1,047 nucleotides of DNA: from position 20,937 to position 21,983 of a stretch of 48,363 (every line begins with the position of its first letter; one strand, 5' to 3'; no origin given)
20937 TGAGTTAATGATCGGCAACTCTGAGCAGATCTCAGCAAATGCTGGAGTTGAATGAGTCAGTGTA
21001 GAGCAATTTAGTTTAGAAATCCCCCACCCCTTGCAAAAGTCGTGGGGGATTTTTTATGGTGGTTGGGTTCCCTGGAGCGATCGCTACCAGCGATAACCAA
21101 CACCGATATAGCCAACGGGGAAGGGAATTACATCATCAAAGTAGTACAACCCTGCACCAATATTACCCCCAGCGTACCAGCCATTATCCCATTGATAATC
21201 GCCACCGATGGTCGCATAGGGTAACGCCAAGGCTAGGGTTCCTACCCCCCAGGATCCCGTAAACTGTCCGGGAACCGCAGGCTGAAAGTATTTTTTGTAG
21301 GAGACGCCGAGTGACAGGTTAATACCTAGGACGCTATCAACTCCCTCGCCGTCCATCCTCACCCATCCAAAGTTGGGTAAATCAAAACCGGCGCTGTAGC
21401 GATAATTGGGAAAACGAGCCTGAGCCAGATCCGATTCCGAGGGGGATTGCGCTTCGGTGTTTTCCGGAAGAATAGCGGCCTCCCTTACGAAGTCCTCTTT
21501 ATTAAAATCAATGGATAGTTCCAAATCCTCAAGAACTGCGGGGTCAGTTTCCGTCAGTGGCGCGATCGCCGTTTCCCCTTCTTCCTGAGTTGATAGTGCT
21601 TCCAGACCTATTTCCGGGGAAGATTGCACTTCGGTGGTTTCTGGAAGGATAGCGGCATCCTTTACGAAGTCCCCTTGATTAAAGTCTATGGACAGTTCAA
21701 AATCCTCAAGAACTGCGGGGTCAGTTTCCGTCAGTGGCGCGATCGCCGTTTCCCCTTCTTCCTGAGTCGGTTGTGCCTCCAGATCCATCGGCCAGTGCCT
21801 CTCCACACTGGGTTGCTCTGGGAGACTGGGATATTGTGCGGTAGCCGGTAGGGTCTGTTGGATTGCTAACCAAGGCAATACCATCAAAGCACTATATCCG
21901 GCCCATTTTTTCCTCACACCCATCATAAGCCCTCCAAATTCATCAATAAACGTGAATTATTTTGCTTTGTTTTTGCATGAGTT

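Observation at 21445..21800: Recent in-frame 177-nt tandem duplication inside the secreted protein gene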

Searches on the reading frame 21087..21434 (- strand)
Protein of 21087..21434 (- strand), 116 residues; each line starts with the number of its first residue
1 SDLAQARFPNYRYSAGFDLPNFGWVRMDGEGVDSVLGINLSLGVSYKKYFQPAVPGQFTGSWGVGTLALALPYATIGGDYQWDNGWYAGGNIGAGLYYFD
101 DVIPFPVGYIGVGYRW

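Call 20: find_homologous_proteins(query=A2, max_evalue=0.01)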
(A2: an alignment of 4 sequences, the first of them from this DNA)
Query A2 (4 sequences) (116 aa, profile of the alignment): 38 proteins with E <= 0.01 among 5069 candidates.
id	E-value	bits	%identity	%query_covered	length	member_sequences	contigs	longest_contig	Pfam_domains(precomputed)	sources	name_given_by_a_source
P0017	5.0e-41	157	47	69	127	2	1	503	-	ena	-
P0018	1.1e-32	130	50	99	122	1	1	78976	-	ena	-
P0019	6.2e-28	115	48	79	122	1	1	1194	-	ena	-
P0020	4.5e-27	112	42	77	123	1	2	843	-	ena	-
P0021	8.3e-27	111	51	75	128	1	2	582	-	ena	-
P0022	2.7e-26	110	44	85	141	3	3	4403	-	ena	-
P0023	1.7e-24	104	51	67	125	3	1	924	-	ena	-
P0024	4.4e-24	103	48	73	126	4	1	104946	-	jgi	jgi:hypothetical protein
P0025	4.6e-24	102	44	81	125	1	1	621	-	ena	-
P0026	4.9e-24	102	42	82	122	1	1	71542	-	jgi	jgi:hypothetical protein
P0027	6.8e-24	102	49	68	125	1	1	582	-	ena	-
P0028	9.4e-24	101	51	68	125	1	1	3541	-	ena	-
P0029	1.2e-23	101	49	70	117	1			-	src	-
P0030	1.3e-23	101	48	70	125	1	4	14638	-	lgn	-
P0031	1.5e-23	101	48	70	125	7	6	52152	-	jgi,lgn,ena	-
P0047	4.5e-16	77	46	69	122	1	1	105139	-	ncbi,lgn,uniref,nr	ncbi:MAG: hypothetical protein H0Z25_04125 [Kosmotoga sp.]|uniref:hypothetical protein n=1 Tax=Kosmo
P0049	8.4e-14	69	30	72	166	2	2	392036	-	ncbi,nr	ncbi:MAG: hypothetical protein A3G34_01605 [Candidatus Lindowbacteria bacterium RIFCSPLOWO2_12_FULL_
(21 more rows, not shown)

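Call 27: search_protein_representatives(protein=window:21087-21434:-)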
Query: 116 residues. Proteins with E-value up to 0.001 (for the whole library): 85; up to 1e-10: 21; up to 1e-30: 2. The best 85 are listed.
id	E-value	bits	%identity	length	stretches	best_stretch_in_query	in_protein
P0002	2.1e-69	248.0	96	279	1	1-116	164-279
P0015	6.4e-53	194.7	72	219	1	1-116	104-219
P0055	9.6e-29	116.4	52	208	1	9-116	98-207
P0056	2.4e-27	111.9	50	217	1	8-115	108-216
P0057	3.9e-23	98.2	48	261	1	8-115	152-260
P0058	2.0e-18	83.0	46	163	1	8-116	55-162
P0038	1.5e-16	76.9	46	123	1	12-97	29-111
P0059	2.1e-16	76.4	43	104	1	20-116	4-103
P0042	5.9e-15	71.7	45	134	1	8-99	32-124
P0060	8.3e-15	71.3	42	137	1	10-114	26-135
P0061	5.5e-14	68.6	44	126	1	12-90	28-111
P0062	1.1e-13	67.6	43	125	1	18-98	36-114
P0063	3.3e-13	66.1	47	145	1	9-111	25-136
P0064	1.0e-11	61.3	42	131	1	14-92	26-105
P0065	1.2e-11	61.0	44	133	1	14-98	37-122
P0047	4.4e-10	56.0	46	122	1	17-98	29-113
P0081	5.0e-09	52.5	40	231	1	16-93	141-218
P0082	5.1e-09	52.5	42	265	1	8-93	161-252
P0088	4.3e-08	49.5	36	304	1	10-111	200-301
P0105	4.3e-06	43.1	40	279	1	16-97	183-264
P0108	1.1e-05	41.7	37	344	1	20-98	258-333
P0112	3.5e-05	40.1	34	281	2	14-103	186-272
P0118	6.3e-05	39.3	37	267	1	9-92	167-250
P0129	4.0e-04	36.7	35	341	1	15-107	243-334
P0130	4.1e-04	36.7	39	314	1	11-111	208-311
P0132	5.6e-04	36.2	46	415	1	15-85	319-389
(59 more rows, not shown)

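Call 29: predict_structure(alignment_id=A3)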
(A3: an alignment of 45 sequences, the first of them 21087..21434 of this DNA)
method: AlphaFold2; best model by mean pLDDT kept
length: 116 residues; sequences in the alignment: 45
mean_pLDDT: 90.1   pTM: 0.82
mean pLDDT of the five models: 90.1, 89.5, 89.5, 88.9, 88.7
residues with pLDDT >= 90: 85; 70-90: 16; 50-70: 12; < 50: 3
segments of 3 or more residues with pLDDT < 50: 1-3
pLDDT, mean of each block of 10 residues (from residue 1): 60 96 95 97 97 97 94 96 96 80 78 97
secondary structure, 60 per line:
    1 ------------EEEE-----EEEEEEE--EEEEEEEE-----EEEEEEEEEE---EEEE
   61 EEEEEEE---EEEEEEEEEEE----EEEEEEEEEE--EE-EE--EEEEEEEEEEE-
elements in order: E13-16 E22-28 E31-38 E44-53 E57-67 E71-81 E86-95 E105-115

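Call 34: search_protein_families(library=pfam, proteins=[P0088, P0105, P0108, P0129, P0130, P0132, P0081, P0082, P0112, P0118], max_evalue=0.01)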
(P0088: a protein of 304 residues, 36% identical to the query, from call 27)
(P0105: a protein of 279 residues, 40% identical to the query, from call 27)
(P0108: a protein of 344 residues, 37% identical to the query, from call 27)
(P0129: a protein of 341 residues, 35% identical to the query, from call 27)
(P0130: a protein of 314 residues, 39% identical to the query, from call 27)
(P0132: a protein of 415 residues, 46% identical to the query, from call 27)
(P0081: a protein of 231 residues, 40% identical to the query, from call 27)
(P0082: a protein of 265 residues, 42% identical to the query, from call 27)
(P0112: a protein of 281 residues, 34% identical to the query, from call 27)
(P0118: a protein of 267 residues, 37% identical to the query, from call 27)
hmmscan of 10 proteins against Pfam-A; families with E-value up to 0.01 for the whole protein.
P0088 (304 aa): 3 families
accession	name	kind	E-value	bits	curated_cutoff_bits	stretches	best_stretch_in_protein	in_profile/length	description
PF03783.19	CsgG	-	1.1e-07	31.8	20.8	1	41-124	6-98/210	Curli production assembly/transport component CsgG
PF11684.13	DUF3280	-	3.9e-07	30.9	30.1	1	65-165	32-130/138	Protein of unknown function (DUF2380)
PF13036.11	LpoB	-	0.00017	22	22.3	1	64-145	49-139/147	Peptidoglycan-synthase activator LpoB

P0105 (279 aa): 3 families
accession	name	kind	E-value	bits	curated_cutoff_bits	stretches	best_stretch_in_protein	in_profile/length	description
PF03783.19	CsgG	-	3.7e-08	33.4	20.8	1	19-105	7-102/210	Curli production assembly/transport component CsgG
PF11684.13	DUF3280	-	9.9e-05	23.1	30.1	1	42-141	32-129/138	Protein of unknown function (DUF2380)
PF13036.11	LpoB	-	0.00027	21.3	22.3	1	22-122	30-139/147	Peptidoglycan-synthase activator LpoB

P0108 (344 aa): 3 families
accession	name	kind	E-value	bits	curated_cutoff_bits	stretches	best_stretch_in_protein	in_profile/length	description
PF03783.19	CsgG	-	3.7e-10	39.9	20.8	1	38-106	37-104/210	Curli production assembly/transport component CsgG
PF13036.11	LpoB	-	9.7e-09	35.7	22.3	1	39-122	48-140/147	Peptidoglycan-synthase activator LpoB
PF11684.13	DUF3280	-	0.0097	16.6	30.1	0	20-124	6-113/138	Protein of unknown function (DUF2380)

P0129 (341 aa): 3 families
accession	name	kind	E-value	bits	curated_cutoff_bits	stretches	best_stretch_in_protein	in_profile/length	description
PF03783.19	CsgG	-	0.00027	20.7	20.8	1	51-105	44-97/210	Curli production assembly/transport component CsgG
PF11684.13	DUF3280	-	0.0014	19.3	30.1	1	47-139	32-122/138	Protein of unknown function (DUF2380)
PF13036.11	LpoB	-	0.0077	16.6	22.3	0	43-128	46-140/147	Peptidoglycan-synthase activator LpoB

P0130 (314 aa): 6 families
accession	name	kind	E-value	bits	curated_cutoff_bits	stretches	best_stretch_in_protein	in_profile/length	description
PF11684.13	DUF3280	-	2.3e-12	47.8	30.1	1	52-155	31-132/138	Protein of unknown function (DUF2380)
PF03783.19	CsgG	-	7.4e-11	42.2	20.8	1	51-113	38-99/210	Curli production assembly/transport component CsgG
PF04052.18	TolB_N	-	4.6e-07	30.4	22.4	1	30-132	10-104/106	TolB amino-terminal domain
PF13036.11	LpoB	-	5.7e-06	26.7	22.3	1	51-133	48-139/147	Peptidoglycan-synthase activator LpoB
PF19289.4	PmbA_TldD_3rd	-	0.0046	16.6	22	1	90-173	129-212/220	PmbA/TldA metallopeptidase C-terminal domain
PF17680.6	FlgO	-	0.0057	16.9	22.6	1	31-141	17-125/130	FlgO protein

P0132 (415 aa): 2 families
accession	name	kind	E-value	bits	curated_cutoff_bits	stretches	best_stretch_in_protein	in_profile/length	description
PF03783.19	CsgG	-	1.9e-10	40.8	20.8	1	56-123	36-102/210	Curli production assembly/transport component CsgG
PF13036.11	LpoB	-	0.0018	18.6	22.3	1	69-122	59-113/147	Peptidoglycan-synthase activator LpoB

P0081 (231 aa): 0 families

P0082 (265 aa): 0 families

P0112 (281 aa): 0 families

P0118 (267 aa): 0 families

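Call 35: search_protein_families(library=pfam, alignment_id=A3, max_evalue=0.1)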
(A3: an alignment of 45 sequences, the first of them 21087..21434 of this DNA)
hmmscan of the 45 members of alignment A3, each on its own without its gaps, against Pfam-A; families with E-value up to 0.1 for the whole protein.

A. member 1, window:21087-21434:- (116 aa): 0 families

B. families by the number of members that match (of 45 scanned): 1 family
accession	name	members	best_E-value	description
PF09877.14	EhaL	1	0.013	Energy-converting hydrogenase subunit EhaL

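Call 56: search_protein_families(library=pfam, proteins=[P0047, P0049], max_evalue=10)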
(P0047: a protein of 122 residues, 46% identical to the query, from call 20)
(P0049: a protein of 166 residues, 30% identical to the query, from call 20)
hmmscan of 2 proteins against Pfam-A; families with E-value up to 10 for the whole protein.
P0047 (122 aa): 0 families

P0049 (166 aa): 0 families

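Call 58: search_solved_structures(query=A3, max_evalue=1)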
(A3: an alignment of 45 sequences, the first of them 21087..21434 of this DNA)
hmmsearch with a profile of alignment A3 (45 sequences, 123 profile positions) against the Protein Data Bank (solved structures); distinct sequences matched with E-value up to 1: 1.
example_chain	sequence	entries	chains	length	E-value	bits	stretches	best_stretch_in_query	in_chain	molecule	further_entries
6xpq_B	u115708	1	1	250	0.98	12.5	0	45-86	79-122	antibody D1 H1-17/H3-14 heavy chain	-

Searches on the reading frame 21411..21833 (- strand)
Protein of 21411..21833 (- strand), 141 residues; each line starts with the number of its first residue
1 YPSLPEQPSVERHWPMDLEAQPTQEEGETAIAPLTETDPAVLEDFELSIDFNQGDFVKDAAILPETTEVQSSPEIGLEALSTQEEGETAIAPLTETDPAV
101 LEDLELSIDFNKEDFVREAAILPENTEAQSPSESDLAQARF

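Call 59: search_solved_structures(query=window:21411-21833:-, max_evalue=1)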
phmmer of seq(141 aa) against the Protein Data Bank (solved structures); distinct sequences matched with E-value up to 1: 0.
